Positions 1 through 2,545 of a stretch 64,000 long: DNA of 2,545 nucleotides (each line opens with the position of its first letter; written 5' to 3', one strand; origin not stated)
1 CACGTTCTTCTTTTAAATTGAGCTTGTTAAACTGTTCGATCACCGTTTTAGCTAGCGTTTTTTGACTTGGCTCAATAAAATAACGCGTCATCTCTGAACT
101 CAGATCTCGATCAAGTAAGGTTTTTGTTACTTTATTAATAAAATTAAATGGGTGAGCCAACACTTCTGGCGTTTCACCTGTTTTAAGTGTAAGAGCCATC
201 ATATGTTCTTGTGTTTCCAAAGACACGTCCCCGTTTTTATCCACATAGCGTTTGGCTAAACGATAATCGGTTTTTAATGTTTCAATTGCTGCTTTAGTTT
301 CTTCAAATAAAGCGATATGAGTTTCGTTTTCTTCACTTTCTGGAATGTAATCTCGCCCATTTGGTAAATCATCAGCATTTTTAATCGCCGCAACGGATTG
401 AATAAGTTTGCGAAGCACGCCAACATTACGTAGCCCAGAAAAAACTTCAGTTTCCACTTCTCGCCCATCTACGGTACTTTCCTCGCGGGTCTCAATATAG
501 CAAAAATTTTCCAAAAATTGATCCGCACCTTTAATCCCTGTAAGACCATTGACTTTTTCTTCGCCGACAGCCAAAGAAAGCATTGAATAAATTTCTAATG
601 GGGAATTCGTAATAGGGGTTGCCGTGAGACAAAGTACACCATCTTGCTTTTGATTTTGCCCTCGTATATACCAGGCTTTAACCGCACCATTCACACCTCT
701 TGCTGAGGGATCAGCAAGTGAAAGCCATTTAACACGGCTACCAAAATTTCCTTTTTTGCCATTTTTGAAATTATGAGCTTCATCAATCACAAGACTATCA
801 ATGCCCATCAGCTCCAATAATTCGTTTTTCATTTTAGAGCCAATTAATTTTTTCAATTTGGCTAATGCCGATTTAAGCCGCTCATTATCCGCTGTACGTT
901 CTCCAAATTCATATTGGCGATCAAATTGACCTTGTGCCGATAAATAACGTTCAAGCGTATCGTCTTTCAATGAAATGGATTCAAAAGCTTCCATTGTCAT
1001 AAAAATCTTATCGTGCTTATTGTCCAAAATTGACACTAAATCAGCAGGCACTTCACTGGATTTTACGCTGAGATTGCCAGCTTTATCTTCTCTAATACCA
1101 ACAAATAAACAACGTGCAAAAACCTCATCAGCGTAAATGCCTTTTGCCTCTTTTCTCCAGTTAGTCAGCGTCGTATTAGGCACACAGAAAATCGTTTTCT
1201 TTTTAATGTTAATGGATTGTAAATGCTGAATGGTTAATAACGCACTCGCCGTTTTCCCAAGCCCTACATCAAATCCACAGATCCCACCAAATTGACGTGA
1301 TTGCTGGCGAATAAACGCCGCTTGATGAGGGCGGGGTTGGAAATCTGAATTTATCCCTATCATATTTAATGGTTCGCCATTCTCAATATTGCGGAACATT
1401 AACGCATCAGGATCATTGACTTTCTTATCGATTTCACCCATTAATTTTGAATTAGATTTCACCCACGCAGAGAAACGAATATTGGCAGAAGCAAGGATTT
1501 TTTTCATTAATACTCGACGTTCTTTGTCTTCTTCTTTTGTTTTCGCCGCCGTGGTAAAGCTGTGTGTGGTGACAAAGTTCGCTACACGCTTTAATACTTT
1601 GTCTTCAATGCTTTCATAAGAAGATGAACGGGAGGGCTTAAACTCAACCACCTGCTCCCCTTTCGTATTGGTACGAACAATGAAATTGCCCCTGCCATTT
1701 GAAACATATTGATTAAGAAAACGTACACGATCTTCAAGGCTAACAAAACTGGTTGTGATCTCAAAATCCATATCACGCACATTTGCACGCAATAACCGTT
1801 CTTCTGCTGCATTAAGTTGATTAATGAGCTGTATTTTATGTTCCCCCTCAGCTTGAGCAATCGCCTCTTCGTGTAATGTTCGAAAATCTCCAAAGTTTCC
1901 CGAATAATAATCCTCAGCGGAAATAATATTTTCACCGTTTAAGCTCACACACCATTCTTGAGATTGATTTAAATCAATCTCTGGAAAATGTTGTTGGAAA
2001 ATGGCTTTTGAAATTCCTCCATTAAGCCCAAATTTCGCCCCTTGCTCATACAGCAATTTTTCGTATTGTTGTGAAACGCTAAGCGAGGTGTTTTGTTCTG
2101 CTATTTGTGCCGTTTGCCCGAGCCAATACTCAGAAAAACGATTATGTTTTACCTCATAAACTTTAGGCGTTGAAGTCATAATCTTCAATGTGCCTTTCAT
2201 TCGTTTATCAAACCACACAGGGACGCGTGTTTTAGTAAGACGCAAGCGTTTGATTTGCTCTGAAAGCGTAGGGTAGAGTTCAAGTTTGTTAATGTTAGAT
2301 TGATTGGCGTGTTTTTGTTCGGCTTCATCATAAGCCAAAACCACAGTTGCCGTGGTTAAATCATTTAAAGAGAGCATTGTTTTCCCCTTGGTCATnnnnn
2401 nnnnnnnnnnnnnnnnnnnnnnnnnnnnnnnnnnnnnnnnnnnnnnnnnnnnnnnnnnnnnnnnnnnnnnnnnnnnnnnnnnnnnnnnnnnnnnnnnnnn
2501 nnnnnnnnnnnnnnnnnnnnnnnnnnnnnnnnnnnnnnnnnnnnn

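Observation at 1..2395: SNF2 helicase whose natural partner may be the distant methyltransferase fragment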

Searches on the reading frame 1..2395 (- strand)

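Call 5: search_protein_families(library=pfam, proteins=[window:1-2395:-], max_evalue=0.01)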
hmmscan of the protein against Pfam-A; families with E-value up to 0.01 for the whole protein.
window:1-2395:- (798 aa): 3 families
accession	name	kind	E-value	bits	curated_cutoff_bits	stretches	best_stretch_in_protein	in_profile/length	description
PF00176.29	SNF2-rel_dom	-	1.4e-12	47.7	24.9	1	364-547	12-141/290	SNF2-related domain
PF04851.21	ResIII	-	2.9e-07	31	22.5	1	352-564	2-142/164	Type III restriction enzyme, res subunit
PF00270.35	DEAD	-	2.1e-06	28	26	0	355-412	1-59/167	DEAD/DEAH box helicase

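Call 6: search_protein_families(library=phrogs, proteins=[window:1-2395:-], max_evalue=0.001)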
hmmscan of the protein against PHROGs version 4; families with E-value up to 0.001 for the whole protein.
window:1-2395:- (798 aa): 5 families
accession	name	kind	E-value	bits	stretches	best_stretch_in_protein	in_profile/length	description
phrog_11801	-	other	3.9e-162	542.7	1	24-798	535-1302/2269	DNA methyltransferase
phrog_1685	-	unknown function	6.8e-63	213.6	1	145-725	605-1240/2278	-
phrog_62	-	DNA, RNA and nucleotide metabolism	6.2e-26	91.2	1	290-716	674-953/1881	DNA helicase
phrog_10089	-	moron, auxiliary metabolic gene and host takeover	6.9e-19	67.1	1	307-702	2308-2709/4647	DarB-like antirestriction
phrog_16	-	DNA, RNA and nucleotide metabolism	3.7e-07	29.7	1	269-597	230-419/986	DNA helicase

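Call 17: find_related_loci(query=window:1-2395:-, collection=viral_contigs, flank=10000)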
Query window:1-2395:- (798 aa) in viral_contigs; peptide patterns used: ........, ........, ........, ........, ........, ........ (x = any residue, [..] = any of these).
85 stretches matched a pattern; 69 encode a relative of the query (tblastn E <= 1e-3); 69 distinct loci.
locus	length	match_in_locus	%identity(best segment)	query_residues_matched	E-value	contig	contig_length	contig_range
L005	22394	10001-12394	100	1-798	0e+0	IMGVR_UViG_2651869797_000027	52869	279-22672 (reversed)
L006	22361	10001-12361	43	17-798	0e+0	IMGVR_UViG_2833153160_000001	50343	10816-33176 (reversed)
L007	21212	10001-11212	30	343-714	3e-41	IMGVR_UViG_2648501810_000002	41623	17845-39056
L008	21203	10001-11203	28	265-676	5e-28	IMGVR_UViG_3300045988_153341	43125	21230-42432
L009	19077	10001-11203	28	265-676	7e-28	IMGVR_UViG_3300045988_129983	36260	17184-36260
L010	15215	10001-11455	26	335-789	4e-27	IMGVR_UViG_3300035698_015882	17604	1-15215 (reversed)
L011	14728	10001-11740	24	159-708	3e-26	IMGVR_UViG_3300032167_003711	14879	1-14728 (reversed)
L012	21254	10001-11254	27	297-708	5e-25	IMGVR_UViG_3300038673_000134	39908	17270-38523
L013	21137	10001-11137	28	288-676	2e-25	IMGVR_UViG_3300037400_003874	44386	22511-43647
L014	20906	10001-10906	31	371-666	6e-25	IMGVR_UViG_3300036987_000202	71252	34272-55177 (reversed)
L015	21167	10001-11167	28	287-676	1e-23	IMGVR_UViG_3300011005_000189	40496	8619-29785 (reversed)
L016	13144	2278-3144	29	371-676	8e-23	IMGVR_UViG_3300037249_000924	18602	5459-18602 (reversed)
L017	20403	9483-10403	31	371-676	3e-22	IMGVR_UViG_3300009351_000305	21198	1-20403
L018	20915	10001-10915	28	371-677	3e-22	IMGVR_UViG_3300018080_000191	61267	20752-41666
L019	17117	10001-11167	25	291-671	1e-21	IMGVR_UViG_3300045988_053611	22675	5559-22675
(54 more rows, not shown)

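Call 28: search_protein_families(library=phrogs, proteins=[L005:15179-16711:-, L005:16930-18564:+, L005:18580-19041:+, L005:19045-20685:+], max_evalue=0.0001)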
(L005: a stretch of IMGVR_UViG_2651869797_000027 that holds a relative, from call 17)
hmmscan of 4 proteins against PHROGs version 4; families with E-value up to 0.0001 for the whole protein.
L005:15179-16711:- (510 aa): 4 families
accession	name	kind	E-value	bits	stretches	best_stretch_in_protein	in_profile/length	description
phrog_5902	-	unknown function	2.3e-67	228.8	1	9-309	5-306/359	-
phrog_2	-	head and packaging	4.4e-30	106.1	1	39-479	267-594/807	terminase large subunit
phrog_20197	-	unknown function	2.3e-18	67.6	1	10-128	6-123/158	-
phrog_34449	-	unknown function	1.3e-10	42.1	1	16-63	13-60/241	-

L005:16930-18564:+ (544 aa): 1 family
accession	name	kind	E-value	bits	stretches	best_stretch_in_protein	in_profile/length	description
phrog_1014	-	unknown function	8.7e-85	286.4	1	34-543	57-561/567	-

L005:18580-19041:+ (153 aa): 0 families

L005:19045-20685:+ (546 aa): 1 family
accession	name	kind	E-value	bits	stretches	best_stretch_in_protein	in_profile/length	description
phrog_1036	-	tail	4.2e-111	373.6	1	1-545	1-530/531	tail sheath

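Call 31: search_dna_similar(query=window:1-2395:-, collection=phages, mode=protein, max_rows=25)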
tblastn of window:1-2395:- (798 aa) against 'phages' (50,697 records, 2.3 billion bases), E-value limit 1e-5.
Records with a match: 73; places in all: 73; records where one place covers at least 80% of the query: 1.
Best place of each record, by identity: <60% 73.
By first word of the organism name: Escherichia 15; Bacteriophage 13; Burkholderia 8; Klebsiella 5; Erwinia 5; Streptococcus 3; Thermus 3; Bordetella 2; Agrobacterium 2; Salmonella 2; and 10 more.
By host as written in the record: - 21; Escherichia coli 7; Burkholderia cenocepacia 4; Klebsiella pneumoniae NI9 3; Escherichia coli C600 2; Bordetella bronchiseptica 4715 2; Agrobacterium tumefaciens C58 2; Salmonella enterica subsp. enterica serovar Indiana J46 2; and 22 more.
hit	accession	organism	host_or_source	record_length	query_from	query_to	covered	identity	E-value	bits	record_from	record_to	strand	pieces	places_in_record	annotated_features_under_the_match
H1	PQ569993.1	Xanthomonas phage Rb1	Xanthomonas campestris pv. campestris ...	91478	26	798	97%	34.7%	4e-128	428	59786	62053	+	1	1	chromatin remodeling complex ATPase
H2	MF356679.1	Escherichia phage D6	Escherichia coli C600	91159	301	773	59%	26.0%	5e-30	134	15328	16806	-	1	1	defense against restriction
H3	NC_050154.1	Escherichia phage D6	Escherichia coli C600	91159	301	773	59%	26.0%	5e-30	134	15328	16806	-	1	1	DEAD/DEAH box helicase family protein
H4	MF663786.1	Bordetella phage vB_BbrM_PHB04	Bordetella bronchiseptica 4715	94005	342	765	53%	28.5%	2e-31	138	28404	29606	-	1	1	N-6 DNA methylase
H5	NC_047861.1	Bordetella phage vB_BbrM_PHB04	Bordetella bronchiseptica 4715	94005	342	765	53%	28.5%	2e-31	138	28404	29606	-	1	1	DNA methyltransferase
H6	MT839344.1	Bacteriophage sp.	human fecal samples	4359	159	680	65%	23.0%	1e-8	65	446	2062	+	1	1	record has no annotation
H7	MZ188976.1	Cronobacter phage JK004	Cronobacter sakazakii ATCC 29544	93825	307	776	59%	24.9%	1e-29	133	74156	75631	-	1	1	hypothetical protein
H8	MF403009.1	Agrobacterium phage Atu_ph08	Agrobacterium tumefaciens C58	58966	159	677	65%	21.8%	4e-8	64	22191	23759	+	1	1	Snf2 family helicase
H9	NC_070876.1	Agrobacterium phage Atu_ph08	Agrobacterium tumefaciens C58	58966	159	677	65%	21.8%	4e-8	64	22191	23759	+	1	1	DarB-like antirestriction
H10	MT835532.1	Bacteriophage sp.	human fecal samples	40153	158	677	65%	21.6%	2e-7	61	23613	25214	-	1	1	record has no annotation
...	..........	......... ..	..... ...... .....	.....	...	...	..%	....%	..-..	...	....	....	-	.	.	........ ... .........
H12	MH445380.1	Escherichia phage P1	Escherichia coli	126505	307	708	50%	27.4%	1e-33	145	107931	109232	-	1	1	putative DNA methylase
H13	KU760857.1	Salmonella phage SJ46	Salmonella enterica subsp. enterica ...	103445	307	708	50%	27.2%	2e-33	145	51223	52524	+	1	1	putative DNA adenine methyltransferase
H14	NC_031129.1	Salmonella phage SJ46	Salmonella enterica subsp. enterica ...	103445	307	708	50%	27.2%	2e-33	145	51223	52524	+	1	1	putative DNA adenine methyltransferase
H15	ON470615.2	Escherichia phage vB_EcoM-673R5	Escherichia coli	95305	307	708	50%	27.2%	2e-33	145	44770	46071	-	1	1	hypothetical protein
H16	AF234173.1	Escherichia phage P1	-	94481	307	708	50%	27.2%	3e-33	144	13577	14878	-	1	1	darB: DarB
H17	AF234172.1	Escherichia phage P1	-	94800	307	708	50%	27.2%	3e-33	144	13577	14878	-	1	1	darB: DarB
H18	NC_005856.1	Escherichia phage P1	Escherichia coli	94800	307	708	50%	27.2%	3e-33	144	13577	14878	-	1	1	darB: N-6 DNA methylase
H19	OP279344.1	Escherichia phage P1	Escherichia coli strain MG1655 Z1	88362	307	708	50%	27.2%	3e-33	144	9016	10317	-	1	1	darB: DarB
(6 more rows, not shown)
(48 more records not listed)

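Call 32: get_annotated_region(hit=H18, flank=12000)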
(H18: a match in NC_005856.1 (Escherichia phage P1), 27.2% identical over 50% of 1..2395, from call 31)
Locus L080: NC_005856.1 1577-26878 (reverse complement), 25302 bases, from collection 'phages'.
description: Enterobacteria phage P1, complete genome.
organism: Escherichia phage P1 (NCBI taxid 2886926)
taxonomy: Viruses; Duplodnaviria; Heunggongvirae; Uroviricota; Caudoviricetes; Punavirus; Punavirus P1
host: Escherichia coli; source: -; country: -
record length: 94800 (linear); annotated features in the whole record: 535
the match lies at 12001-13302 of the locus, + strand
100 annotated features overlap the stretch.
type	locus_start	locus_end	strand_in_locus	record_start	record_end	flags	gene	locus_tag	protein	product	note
misc_feature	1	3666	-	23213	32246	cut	-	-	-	-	99 pct identical (1 gap) to fragment of P1 sequence deposited as locus BPAJ7641 in GenBank Accession Number AJ000741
CDS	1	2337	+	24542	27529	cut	ddrB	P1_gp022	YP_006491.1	DdrB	unknown protein function; possible metallopeptidase; region of aa 1..690 100 pct identical with region of aa 1..690 of ...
CDS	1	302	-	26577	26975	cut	iddB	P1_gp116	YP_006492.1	IddB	unknown protein function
CDS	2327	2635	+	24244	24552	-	hxr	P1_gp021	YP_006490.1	Hxr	possible repressor; homolog of Xre; region of aa 23-80 28 pct identical to region of aa 2-80 of Xre phage repressor of ...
CDS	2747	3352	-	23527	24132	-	isaB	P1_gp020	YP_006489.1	IsaB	unknown protein function; product 100 pct identical to previously identified hypothetical protein of P1 PID:g2462947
regulatory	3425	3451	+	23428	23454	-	-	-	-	promoter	predicted sigma 70 promoter Pins, perhaps can drive expression of insA and insB; located outside of IS1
regulatory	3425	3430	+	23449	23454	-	-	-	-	minus_35_signal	Pins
regulatory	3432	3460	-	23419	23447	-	-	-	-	promoter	predicted sigma 70 promoter PisaB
regulatory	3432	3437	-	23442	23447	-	-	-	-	minus_10_signal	PisaB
regulatory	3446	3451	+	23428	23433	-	-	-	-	minus_10_signal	Pins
regulatory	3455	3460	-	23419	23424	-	-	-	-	minus_35_signal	PisaB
repeat_region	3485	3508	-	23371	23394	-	-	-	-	-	terminal IR of IS1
misc_feature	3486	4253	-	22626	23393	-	-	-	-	-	99 pct identical (0 gaps) to Escherichia coli insertion sequence IS1 locus ISIS1X in GenBank Accession Number V00609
mobile_element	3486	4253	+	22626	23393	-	-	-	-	insertion sequence:IS1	possibly defective in transposition function due to one base substitution in the IR repeat region as compared to the ...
CDS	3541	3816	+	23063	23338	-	insA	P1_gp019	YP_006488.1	transposase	IS1 transposition protein InsA; 100 pct identical to gp:ECAE000134_6 [IS1 protein InsA]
misc_feature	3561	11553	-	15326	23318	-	-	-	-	-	99 pct identical (15 gaps) to fragment of P1 sequence deposited as locus AF125376.2 in GenBank Accession Number AF125376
CDS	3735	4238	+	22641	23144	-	insB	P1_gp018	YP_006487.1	transposase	IS1 transposition protein InsB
CDS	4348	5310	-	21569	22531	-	isaA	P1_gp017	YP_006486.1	IsaA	unknown protein function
CDS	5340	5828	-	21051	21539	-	ssb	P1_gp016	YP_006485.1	single strand DNA binding protein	single-stranded DNA binding protein; product 100 pct identical to previously predicted product of Ssb gene of P1 ...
misc_feature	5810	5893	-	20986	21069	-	-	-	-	-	100 pct identical (0 gaps) to fragment of P1 sequence deposited as locus PP1OP21A in GenBank Accession Number M25412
misc_feature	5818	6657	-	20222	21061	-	-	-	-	-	100 pct identical (0 gaps) to fragment of P1 sequence deposited as locus BACP117 in GenBank Accession Number X87673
regulatory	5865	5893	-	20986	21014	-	-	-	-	promoter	sigma 70 promoter P2ssb; corresponds to former Pr21; 100 pct identical to promoter ssb-P1 at nt 5654..5682 of P1 ...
regulatory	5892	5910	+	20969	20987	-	-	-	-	promoter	late promoter LPlyz; 100 pct identical to previously identified late promoter of gene 17 at nt 106..124 of P1 sequence ...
CDS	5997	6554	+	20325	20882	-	lyz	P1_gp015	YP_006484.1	endolysin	product 100 pct identical to previously identified gp17 protein of P1 in GenBank Accession Number CAA61013; region of ...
CDS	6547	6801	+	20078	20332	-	lydD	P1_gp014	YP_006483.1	holin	putative holin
CDS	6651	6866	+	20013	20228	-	lydE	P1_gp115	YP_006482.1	LydE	putative antiholin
CDS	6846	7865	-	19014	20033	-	pro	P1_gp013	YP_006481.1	tail fiber protein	head processing, putative kinase/phosphatase probably involved in activation of host protease; region of aa 34..149 30 ...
CDS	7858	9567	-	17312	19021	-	prt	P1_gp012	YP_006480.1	portal protein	putative portal protein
CDS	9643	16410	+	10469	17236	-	darB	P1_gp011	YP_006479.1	N-6 DNA methylase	defense against restriction; putative DNA adenine methyltransferase and helicase; protects against a subset of type I ...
misc_feature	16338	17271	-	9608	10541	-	-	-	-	-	99 pct identical (5 gaps) to fragment of P1 sequence deposited as locus PP1BOFFO in GenBank Accession Number M33224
CDS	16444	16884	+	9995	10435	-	ulx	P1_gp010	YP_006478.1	Ulx-like anti-restriction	unknown protein function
regulatory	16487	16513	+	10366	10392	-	ulx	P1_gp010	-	promoter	sigma 70 promoter P3lxc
regulatory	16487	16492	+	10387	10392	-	ulx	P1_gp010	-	minus_35_signal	P3lxc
regulatory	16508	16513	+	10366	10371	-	ulx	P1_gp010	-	minus_10_signal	P3lxc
misc_feature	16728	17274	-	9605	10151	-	-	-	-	-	100 pct identical (0 gaps) to fragment of P1 sequence deposited as locus PP1BOFY1 in GenBank Accession Number J05651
regulatory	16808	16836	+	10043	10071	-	ulx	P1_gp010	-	promoter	sigma 70 promoter P1lxc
regulatory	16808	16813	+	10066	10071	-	ulx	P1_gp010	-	minus_35_signal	P1lxc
regulatory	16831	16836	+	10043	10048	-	ulx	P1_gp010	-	minus_10_signal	P1lxc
CDS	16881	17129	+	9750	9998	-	lxc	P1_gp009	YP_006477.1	Lxc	modulator of C1 action; enhances binding of C1 to all its operators; lowers expression of C1; former name: bof; product ...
misc_feature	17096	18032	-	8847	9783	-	-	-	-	-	100 pct identical (0 gaps) to fragment of P1 sequence deposited as locus MYP1MOD in GenBank Accession Number X06287 at ...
misc_feature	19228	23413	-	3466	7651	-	-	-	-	-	100 pct identical (0 gaps) to fragment of P1 sequence deposited as locus MYP1MOD in GenBank Accession Number X06287 at ...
regulatory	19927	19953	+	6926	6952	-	mod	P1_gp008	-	promoter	sigma 70 promoter P3res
regulatory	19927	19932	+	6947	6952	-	mod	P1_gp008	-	minus_35_signal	P3res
regulatory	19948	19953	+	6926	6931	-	mod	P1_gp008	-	minus_10_signal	P3res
regulatory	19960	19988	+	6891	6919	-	mod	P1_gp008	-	promoter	sigma 70 promoter P2res; corresponds to former PR1 promoter of res gene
regulatory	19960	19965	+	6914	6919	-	mod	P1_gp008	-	minus_35_signal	P2res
regulatory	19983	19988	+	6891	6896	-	mod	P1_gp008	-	minus_10_signal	P2res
CDS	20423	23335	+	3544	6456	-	res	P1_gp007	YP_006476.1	type III restriction-modification system endonuclease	restriction component of type III restriction-modification system EcoPI; product 100 pct identical to previously ...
CDS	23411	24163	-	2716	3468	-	mat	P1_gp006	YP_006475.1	Mat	maturation control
misc_feature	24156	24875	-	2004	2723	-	-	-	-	-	100 pct identical (0 gaps) to fragment of P1 sequence deposited as locus PP1REF in GenBank Accession Number M27041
CDS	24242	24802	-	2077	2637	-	ref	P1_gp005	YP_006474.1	Ref-like RecA filament endonuclease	recombination enhancement function; product 100 pct identical to previously identified product of P1 ref gene deposited ...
misc_feature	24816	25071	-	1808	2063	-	-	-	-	-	100 pct identical (0 gaps) to fragment of P1 sequence deposited as locus PP1REFA in GenBank Accession Number M23246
regulatory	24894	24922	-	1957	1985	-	-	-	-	promoter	predicted sigma 70 promoter P2ref; 100 pct identical to promoter 2 for ref at nt 150..178 of P1 sequence fragment ...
CDS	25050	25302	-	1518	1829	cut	c8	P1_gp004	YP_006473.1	C8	establishment of lysogeny, putative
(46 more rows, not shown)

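Call 52: search_protein_families(library=pfam, proteins=[L005:10001-15145:+, L006:8381-15064:+, L006:4345-8373:+, L006:15075-15518:+], max_evalue=0.001)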
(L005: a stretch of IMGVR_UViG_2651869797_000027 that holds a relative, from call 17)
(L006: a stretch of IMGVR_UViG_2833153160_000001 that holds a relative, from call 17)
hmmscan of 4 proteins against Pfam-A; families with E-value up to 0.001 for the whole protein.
L005:10001-15145:+ (1714 aa): 4 families
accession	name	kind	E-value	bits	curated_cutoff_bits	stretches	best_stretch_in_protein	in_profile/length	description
PF00176.29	SNF2-rel_dom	-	6.4e-12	45.6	24.9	1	364-547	12-141/290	SNF2-related domain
PF00270.35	DEAD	-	9.9e-06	25.8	26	0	355-412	1-59/167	DEAD/DEAH box helicase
PF04851.21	ResIII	-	1.3e-05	25.6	22.5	1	352-564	2-142/164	Type III restriction enzyme, res subunit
PF00271.37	Helicase_C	-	0.00083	20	23.5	0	960-1010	61-110/110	Helicase conserved C-terminal domain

L006:8381-15064:+ (2227 aa): 3 families
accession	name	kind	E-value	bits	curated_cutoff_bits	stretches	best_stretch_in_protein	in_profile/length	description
PF00176.29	SNF2-rel_dom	-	1.3e-14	54.5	24.9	1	889-1073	12-141/290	SNF2-related domain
PF04851.21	ResIII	-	1e-07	32.5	22.5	1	878-1072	3-140/164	Type III restriction enzyme, res subunit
PF00271.37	Helicase_C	-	0.00033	21.3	23.5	0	1461-1526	50-110/110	Helicase conserved C-terminal domain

L006:4345-8373:+ (1342 aa): 2 families
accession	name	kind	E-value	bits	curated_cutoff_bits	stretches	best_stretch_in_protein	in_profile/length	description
PF18788.6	DarA_N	-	9.4e-42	142.1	27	1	75-196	2-122/122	Defence against restriction A N-terminal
PF18798.6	LPD3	-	2.4e-15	57.2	27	1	852-967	2-114/114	Large polyvalent protein-associated domain 3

L006:15075-15518:+ (147 aa): 0 families
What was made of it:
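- On P1 DarB-type methylase-helicase (polyvalent-protein dyad): SNF2-rel_dom, ResIII and Helicase_C (calls 5, 52).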
